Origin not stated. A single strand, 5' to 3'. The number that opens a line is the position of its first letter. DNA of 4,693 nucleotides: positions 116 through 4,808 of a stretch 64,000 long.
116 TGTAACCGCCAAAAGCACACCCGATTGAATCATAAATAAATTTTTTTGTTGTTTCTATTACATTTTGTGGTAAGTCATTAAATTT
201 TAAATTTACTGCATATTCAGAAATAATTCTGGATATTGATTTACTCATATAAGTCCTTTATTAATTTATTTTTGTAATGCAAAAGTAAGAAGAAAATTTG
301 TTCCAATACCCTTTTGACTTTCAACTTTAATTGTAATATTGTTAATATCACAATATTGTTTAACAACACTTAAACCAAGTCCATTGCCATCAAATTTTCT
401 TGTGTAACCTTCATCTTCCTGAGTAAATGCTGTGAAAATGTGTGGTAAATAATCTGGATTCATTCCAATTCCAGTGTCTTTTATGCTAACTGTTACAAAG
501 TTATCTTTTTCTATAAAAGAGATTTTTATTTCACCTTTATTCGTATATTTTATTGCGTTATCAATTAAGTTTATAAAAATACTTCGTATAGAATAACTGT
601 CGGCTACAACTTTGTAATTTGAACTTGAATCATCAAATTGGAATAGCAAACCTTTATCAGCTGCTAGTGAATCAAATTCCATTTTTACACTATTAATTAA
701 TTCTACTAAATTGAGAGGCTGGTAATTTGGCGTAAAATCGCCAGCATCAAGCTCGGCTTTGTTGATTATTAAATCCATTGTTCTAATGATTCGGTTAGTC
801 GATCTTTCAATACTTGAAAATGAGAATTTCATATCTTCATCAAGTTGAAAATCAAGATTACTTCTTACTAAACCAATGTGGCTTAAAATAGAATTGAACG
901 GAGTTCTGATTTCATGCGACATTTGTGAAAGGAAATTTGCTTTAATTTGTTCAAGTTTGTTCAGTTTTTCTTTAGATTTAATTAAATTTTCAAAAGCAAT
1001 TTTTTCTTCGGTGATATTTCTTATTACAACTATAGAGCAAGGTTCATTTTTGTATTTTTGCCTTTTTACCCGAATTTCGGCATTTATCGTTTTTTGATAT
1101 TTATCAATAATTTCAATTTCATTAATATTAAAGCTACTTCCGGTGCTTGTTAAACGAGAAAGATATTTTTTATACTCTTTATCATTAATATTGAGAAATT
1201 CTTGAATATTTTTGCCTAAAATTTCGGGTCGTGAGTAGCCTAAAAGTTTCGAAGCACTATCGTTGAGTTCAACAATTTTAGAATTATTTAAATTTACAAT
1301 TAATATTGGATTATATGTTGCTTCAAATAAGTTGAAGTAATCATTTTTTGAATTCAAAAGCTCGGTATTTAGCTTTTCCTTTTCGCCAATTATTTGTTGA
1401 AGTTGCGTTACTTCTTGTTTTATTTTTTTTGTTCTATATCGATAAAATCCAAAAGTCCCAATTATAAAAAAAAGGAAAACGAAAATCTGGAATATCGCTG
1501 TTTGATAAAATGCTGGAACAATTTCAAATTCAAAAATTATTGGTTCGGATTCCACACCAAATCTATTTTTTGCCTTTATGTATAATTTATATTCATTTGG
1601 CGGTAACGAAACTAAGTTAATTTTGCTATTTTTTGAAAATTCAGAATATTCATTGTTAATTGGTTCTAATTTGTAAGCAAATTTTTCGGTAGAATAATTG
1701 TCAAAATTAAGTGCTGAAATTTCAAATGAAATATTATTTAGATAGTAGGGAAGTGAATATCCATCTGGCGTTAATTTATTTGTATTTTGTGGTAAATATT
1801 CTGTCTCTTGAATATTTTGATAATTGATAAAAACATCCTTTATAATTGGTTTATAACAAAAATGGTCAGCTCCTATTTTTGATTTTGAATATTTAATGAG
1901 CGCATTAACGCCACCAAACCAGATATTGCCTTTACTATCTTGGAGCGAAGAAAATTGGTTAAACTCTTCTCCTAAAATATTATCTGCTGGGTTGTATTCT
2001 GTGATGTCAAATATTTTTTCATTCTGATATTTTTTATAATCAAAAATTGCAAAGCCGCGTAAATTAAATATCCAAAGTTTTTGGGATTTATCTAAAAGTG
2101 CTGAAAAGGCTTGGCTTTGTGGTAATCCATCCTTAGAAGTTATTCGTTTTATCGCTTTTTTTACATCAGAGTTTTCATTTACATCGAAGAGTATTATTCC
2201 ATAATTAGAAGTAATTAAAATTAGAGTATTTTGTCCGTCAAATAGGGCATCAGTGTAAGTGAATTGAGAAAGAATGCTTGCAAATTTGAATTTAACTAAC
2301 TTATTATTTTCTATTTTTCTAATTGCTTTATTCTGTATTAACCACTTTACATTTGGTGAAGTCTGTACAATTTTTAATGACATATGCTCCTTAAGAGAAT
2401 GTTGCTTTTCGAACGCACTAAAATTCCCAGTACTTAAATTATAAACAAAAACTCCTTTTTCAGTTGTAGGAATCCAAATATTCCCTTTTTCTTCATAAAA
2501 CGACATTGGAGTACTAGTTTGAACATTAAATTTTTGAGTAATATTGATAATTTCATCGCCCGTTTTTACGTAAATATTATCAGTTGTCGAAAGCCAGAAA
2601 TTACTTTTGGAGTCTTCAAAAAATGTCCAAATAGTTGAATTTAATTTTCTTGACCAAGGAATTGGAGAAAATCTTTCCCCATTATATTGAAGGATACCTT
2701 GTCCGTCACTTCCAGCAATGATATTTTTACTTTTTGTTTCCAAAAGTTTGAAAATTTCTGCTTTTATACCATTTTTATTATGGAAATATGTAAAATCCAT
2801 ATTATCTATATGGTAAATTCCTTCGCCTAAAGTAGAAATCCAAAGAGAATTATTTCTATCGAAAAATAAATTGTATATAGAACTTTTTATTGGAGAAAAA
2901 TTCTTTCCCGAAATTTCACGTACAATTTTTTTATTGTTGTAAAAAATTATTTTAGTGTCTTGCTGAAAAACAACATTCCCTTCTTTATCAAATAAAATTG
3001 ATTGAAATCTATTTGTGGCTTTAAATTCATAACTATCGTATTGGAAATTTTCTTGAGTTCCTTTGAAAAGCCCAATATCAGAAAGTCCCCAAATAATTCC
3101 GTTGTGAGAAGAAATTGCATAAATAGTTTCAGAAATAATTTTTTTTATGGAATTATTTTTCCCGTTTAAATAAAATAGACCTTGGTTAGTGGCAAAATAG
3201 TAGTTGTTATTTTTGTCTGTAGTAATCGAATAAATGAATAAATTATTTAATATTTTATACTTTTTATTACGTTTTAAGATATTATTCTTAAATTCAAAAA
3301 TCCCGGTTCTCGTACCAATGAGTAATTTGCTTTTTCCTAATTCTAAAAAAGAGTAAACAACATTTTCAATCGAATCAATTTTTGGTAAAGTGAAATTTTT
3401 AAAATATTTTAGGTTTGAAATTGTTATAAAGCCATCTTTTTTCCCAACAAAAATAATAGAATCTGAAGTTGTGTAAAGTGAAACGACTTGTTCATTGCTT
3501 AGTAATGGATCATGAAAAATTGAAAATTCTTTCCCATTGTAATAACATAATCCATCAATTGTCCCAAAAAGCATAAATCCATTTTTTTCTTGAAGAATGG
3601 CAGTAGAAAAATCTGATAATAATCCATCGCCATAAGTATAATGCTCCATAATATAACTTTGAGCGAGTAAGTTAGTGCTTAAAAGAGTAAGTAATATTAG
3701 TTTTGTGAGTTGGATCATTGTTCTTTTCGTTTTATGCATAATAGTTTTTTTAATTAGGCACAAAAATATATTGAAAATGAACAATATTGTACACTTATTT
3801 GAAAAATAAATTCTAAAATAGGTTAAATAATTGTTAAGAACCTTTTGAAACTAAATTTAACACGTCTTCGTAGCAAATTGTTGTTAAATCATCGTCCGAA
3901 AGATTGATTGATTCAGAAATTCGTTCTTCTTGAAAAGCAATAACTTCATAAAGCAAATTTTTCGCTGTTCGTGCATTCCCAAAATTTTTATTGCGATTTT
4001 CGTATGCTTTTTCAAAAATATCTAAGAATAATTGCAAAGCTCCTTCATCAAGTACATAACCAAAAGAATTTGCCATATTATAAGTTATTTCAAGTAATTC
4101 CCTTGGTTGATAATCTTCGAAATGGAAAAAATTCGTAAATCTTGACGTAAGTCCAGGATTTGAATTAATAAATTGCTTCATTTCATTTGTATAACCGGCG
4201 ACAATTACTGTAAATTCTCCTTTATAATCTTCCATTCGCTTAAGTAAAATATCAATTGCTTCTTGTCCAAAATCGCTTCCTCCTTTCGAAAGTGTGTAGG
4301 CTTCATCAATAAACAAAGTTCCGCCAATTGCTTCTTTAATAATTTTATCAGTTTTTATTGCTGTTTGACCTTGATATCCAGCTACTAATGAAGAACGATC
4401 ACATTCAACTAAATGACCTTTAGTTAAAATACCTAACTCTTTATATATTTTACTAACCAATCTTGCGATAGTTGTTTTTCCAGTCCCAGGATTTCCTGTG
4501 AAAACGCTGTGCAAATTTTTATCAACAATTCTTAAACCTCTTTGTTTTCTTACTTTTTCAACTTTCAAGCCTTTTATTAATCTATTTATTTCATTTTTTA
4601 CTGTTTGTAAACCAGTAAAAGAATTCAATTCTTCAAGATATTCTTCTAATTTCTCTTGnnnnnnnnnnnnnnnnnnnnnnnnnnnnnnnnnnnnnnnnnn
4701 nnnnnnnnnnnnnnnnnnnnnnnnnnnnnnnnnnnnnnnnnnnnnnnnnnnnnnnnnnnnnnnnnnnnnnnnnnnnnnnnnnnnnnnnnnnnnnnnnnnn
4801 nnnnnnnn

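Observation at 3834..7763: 1309-aa protein with a TPR-like head, an unassigned middle domain and three tandem CbbX/SpoVK/EccA-type AAA+ modules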

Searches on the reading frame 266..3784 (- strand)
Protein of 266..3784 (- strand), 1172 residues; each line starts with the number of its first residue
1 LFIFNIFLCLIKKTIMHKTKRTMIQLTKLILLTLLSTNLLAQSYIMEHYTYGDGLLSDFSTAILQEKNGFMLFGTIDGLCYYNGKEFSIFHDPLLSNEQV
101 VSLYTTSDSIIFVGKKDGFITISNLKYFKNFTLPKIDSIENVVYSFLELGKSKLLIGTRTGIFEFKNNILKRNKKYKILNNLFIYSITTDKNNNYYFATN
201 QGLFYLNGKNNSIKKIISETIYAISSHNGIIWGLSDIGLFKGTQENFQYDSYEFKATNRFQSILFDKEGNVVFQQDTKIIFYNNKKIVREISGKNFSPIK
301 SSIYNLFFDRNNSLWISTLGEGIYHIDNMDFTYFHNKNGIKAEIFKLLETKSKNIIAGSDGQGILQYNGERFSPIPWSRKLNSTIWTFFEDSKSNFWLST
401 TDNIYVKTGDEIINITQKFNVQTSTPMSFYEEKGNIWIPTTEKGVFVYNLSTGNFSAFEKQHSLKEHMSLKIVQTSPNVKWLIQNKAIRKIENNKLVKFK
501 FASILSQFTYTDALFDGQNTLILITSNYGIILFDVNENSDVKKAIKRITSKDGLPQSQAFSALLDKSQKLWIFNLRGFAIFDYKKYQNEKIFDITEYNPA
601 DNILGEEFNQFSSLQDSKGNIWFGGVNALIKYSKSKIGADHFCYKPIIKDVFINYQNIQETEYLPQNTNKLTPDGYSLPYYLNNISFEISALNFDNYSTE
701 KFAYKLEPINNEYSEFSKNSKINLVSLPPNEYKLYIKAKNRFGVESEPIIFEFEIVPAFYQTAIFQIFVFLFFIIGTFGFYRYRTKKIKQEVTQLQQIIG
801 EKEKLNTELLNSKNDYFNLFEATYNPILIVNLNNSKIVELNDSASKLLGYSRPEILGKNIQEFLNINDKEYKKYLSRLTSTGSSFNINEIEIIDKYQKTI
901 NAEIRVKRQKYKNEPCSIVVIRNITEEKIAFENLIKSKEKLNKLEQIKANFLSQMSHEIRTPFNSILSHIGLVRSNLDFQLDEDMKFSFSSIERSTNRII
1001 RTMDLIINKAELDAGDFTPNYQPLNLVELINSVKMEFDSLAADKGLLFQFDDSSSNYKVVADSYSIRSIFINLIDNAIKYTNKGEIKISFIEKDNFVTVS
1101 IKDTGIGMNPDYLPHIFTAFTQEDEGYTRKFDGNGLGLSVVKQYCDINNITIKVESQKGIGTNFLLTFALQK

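Call 59: search_protein_families(library=pfam, proteins=[window:266-3784:-], max_evalue=0.01)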
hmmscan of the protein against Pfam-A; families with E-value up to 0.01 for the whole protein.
window:266-3784:- (1172 aa): 10 families
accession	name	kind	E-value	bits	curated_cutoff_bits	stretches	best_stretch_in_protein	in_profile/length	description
PF02518.31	HATPase_c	-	4.4e-24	85.5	26.4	1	1062-1171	2-110/111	Histidine kinase-, DNA gyrase B-, and HSP90-like ATPase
PF07494.17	Reg_prop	-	2.2e-18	64.4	20.4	0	301-319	5-23/24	Two component regulator propeller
PF13426.13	PAS_9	-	7.7e-11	42.6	27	1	826-926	3-103/103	PAS domain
PF00989.32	PAS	-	2.3e-09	37.7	22.6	1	815-906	2-93/113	PAS fold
PF00512.31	HisKA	-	7.7e-09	35.9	26.9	1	948-1013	2-64/66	His Kinase A (phospho-acceptor) domain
PF14501.12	HATPase_c_5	-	1.7e-06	28.3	22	1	1065-1158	5-92/102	GHKL domain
PF13188.13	PAS_8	-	2.1e-06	27.9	21.8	1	817-866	4-49/65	PAS domain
PF07495.19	Y_Y_Y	-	3.5e-05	24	26.6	1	693-755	1-62/65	Y_Y_Y domain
PF24820.1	Diguanyl_cycl_sensor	-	0.0039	17.5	28.1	1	821-922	3-108/109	Diguanylate cyclase-like sensor domain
PF13589.12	HATPase_c_3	-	0.0042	17.5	25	0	1065-1126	2-63/137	Histidine kinase-, DNA gyrase B-, and HSP90-like ATPase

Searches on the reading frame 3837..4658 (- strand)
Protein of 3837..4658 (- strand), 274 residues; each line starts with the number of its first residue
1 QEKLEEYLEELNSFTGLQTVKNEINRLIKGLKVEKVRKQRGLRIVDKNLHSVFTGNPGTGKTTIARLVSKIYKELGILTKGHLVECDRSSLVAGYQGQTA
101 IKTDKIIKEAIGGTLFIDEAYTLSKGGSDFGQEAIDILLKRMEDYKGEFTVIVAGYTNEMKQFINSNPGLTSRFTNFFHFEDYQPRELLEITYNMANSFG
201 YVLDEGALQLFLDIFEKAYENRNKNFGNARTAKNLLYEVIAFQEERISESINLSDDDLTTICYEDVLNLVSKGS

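Call 20: find_homologous_proteins(query=window:3837-4658:-, max_evalue=1e-10)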
Query window:3837-4658:- (274 aa): 8000 proteins with E <= 1e-10 among 8000 candidates; the best 120 are listed.
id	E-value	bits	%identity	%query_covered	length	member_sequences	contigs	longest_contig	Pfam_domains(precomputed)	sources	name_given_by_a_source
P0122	1.6e-146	505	60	97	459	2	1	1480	PF17866.9,PF09778.16,PF00004.36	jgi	-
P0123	8.8e-139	479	60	97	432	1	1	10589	PF17866.9,PF09778.16,PF00004.36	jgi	jgi:SpoVK/Ycf46/Vps4 family AAA+-type ATPase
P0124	5.5e-135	467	65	97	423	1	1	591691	PF17866.9,PF00004.36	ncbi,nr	ncbi:MAG: AAA family ATPase [Melioribacteraceae bacterium]|nr:AAA family ATPase [Melioribacteraceae 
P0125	1.1e-130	453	64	98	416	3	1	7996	PF17866.9,PF00004.36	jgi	jgi:SpoVK/Ycf46/Vps4 family AAA+-type ATPase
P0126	3.3e-130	451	52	92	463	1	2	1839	PF17866.9,PF00004.36,PF13401.13,PF14532.13,PF01078.28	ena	-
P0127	3.8e-129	448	63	96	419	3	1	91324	PF17866.9,PF00004.36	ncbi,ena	-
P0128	2.0e-124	432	65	97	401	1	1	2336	PF17866.9,PF00004.36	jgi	jgi:SpoVK/Ycf46/Vps4 family AAA+-type ATPase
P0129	1.6e-123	429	51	90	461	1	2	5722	PF17866.9,PF00004.36,PF13401.13,PF01078.28,PF20720.4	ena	-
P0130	1.9e-122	426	66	97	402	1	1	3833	PF17866.9,PF00004.36,PF13401.13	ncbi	ncbi:AAA family ATPase, partial [Bacteroidota bacterium]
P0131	2.6e-122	426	51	91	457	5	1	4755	PF17866.9,PF00004.36,PF13401.13,PF14532.13,PF01078.28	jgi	-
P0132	1.0e-119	417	50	99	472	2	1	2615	PF17866.9,PF00004.36,PF13401.13,PF01078.28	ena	-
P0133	2.1e-110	386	65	99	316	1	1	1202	PF17866.9,PF00004.36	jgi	jgi:SpoVK/Ycf46/Vps4 family AAA+-type ATPase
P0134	1.2e-109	384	69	90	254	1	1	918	PF17866.9,PF00004.36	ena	-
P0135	3.3e-109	383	65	97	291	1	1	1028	PF17866.9,PF00004.36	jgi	-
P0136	8.9e-108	378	55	74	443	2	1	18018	PF17866.9,PF00004.36,PF13401.13,PF01078.28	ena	-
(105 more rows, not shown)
